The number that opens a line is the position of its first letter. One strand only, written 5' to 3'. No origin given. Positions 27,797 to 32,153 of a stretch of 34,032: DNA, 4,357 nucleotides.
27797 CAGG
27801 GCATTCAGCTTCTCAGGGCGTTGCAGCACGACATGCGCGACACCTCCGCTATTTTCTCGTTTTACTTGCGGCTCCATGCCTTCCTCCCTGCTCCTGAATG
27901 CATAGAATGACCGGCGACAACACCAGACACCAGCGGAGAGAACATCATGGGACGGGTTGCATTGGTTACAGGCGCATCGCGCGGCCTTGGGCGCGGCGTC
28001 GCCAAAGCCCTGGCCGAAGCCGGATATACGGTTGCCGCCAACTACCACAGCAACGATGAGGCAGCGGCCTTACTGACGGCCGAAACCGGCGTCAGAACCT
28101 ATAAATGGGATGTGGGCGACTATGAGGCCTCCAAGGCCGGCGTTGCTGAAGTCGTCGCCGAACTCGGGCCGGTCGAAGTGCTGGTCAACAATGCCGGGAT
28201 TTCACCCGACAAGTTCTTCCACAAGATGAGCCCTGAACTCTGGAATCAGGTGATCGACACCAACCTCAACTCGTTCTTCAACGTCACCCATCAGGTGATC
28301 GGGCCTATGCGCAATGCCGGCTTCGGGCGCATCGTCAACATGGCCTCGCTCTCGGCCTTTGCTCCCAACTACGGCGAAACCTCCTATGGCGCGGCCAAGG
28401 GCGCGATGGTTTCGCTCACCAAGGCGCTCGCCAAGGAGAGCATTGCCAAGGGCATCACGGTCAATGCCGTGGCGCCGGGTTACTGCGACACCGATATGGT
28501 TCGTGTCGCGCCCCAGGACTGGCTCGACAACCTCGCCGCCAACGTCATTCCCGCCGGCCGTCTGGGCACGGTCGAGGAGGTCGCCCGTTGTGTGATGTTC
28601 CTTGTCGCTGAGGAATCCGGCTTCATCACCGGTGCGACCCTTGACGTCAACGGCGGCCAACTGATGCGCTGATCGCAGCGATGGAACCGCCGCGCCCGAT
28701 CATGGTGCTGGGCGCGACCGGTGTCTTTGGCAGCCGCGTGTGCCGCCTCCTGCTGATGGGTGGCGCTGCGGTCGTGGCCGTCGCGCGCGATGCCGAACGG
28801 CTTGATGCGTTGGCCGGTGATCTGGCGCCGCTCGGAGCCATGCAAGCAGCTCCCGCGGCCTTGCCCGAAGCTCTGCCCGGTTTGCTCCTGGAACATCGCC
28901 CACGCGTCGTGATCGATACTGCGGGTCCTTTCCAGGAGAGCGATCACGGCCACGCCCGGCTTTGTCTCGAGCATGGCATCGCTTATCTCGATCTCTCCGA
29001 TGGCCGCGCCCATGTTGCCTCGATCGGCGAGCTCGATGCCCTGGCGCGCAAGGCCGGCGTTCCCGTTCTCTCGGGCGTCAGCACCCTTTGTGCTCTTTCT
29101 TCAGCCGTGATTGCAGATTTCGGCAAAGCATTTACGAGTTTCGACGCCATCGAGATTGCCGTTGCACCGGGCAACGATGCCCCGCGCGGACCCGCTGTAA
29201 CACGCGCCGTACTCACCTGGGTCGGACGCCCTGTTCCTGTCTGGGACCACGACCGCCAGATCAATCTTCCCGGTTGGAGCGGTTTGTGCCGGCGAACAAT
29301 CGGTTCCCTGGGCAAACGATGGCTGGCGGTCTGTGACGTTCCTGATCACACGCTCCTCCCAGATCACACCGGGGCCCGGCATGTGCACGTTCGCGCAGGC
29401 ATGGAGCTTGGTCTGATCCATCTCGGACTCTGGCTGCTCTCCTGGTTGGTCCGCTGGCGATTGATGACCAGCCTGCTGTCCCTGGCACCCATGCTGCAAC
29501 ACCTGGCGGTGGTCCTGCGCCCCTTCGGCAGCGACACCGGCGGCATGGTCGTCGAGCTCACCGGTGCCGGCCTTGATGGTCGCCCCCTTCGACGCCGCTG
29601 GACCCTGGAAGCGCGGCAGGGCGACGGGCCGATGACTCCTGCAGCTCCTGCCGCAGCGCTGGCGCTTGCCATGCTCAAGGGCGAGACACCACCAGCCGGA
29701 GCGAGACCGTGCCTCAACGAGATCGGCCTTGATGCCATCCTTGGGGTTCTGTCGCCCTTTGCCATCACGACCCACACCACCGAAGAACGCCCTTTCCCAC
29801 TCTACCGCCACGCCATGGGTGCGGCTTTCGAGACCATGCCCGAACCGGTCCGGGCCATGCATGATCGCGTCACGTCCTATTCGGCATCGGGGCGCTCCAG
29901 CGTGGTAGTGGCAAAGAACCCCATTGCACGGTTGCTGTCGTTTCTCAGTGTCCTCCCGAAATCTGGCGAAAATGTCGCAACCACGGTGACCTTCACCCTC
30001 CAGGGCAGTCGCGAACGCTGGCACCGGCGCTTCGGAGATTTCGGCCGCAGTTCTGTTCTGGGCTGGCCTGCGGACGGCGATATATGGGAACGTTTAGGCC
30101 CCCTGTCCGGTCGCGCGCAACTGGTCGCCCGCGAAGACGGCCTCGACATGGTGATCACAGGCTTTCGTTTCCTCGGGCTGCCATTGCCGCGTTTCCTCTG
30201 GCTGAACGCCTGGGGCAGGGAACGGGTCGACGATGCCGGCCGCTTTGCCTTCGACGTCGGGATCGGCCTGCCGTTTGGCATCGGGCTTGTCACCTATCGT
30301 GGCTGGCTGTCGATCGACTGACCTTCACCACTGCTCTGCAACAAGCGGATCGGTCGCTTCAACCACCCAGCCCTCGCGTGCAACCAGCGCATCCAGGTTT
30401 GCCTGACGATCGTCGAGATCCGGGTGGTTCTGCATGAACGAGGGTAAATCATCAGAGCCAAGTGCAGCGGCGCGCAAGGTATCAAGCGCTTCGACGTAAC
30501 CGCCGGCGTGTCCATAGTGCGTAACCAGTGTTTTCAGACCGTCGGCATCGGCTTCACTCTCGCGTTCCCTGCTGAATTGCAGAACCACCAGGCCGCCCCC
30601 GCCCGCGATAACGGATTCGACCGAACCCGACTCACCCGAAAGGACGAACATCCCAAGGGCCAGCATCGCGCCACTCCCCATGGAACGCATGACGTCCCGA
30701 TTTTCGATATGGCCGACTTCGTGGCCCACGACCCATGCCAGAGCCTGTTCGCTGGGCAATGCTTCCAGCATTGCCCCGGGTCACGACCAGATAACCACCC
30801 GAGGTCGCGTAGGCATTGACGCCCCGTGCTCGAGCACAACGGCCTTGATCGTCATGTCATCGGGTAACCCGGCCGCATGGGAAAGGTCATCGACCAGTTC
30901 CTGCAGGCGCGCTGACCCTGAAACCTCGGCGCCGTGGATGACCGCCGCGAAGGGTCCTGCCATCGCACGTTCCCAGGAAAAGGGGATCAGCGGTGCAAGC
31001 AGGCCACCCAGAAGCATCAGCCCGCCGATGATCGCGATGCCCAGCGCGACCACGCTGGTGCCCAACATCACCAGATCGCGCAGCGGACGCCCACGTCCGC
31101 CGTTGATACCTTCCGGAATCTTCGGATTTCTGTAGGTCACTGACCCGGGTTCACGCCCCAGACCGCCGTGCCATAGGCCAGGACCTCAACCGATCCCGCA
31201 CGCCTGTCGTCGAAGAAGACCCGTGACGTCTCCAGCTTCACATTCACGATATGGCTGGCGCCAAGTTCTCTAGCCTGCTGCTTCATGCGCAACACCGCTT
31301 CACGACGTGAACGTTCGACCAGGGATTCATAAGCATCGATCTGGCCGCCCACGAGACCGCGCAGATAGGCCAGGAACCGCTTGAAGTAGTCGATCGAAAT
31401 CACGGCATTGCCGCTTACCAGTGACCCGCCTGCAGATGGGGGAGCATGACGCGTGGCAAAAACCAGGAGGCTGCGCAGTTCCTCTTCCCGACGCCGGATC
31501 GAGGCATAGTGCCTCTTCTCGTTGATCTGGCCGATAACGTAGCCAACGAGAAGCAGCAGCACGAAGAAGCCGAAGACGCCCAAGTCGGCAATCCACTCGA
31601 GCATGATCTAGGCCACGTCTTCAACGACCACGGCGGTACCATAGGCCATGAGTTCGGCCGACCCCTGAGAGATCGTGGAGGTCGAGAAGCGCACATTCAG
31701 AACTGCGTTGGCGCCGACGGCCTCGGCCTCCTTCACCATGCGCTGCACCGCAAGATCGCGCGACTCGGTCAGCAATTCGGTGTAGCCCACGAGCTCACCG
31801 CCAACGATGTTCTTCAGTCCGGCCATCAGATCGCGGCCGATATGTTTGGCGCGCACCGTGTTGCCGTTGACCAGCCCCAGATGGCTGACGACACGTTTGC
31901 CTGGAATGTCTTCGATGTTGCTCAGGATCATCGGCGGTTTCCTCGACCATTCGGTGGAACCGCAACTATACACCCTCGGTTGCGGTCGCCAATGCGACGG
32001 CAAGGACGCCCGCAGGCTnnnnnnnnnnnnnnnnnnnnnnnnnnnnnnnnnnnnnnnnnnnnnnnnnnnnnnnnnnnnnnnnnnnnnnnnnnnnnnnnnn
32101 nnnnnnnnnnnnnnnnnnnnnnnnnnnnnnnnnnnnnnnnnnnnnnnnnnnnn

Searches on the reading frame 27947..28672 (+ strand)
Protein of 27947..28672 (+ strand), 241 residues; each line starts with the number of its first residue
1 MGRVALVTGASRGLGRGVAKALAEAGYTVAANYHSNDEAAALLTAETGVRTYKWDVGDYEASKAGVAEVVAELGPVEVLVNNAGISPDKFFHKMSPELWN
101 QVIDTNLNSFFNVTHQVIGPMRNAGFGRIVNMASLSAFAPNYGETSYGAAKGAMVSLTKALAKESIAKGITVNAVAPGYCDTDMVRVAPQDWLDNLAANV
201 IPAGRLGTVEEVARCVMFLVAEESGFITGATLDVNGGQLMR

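Call 39: search_protein_families(library=pfam, proteins=[window:27947-28672:+], max_evalue=0.001)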
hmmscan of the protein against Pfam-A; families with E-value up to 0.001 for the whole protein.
window:27947-28672:+ (241 aa): 4 families
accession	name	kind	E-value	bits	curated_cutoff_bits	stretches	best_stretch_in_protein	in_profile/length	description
PF13561.12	adh_short_C2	-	1.1e-58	199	27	1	9-237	1-234/236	Enoyl-(Acyl carrier protein) reductase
PF00106.31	adh_short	-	5.6e-55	186.3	26.6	1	3-187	1-189/195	short chain dehydrogenase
PF08659.16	KR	-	5.9e-13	49.6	22.6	1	5-164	3-166/180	KR domain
PF01370.27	Epimerase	-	5.2e-05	23.2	20.9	1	5-178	1-176/240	NAD dependent epimerase/dehydratase family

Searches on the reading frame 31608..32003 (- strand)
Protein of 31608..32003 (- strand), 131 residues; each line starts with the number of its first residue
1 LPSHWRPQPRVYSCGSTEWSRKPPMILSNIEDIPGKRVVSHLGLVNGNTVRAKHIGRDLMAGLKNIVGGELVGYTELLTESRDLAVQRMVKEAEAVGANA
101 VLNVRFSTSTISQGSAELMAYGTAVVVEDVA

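Call 39: search_protein_families(library=pfam, proteins=[window:31608-32003:-], max_evalue=0.001)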
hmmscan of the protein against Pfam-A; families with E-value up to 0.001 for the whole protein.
window:31608-32003:- (131 aa): 2 families
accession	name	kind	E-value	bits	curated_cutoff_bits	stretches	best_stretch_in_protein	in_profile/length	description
PF01906.23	YbjQ_1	-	2.1e-36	125.1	23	1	25-127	1-103/103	Putative heavy-metal-binding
PF23025.1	YbjQ_2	-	0.00041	21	29.1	0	80-127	59-101/103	C2 domain-containing protein 5, YbjQ-like domain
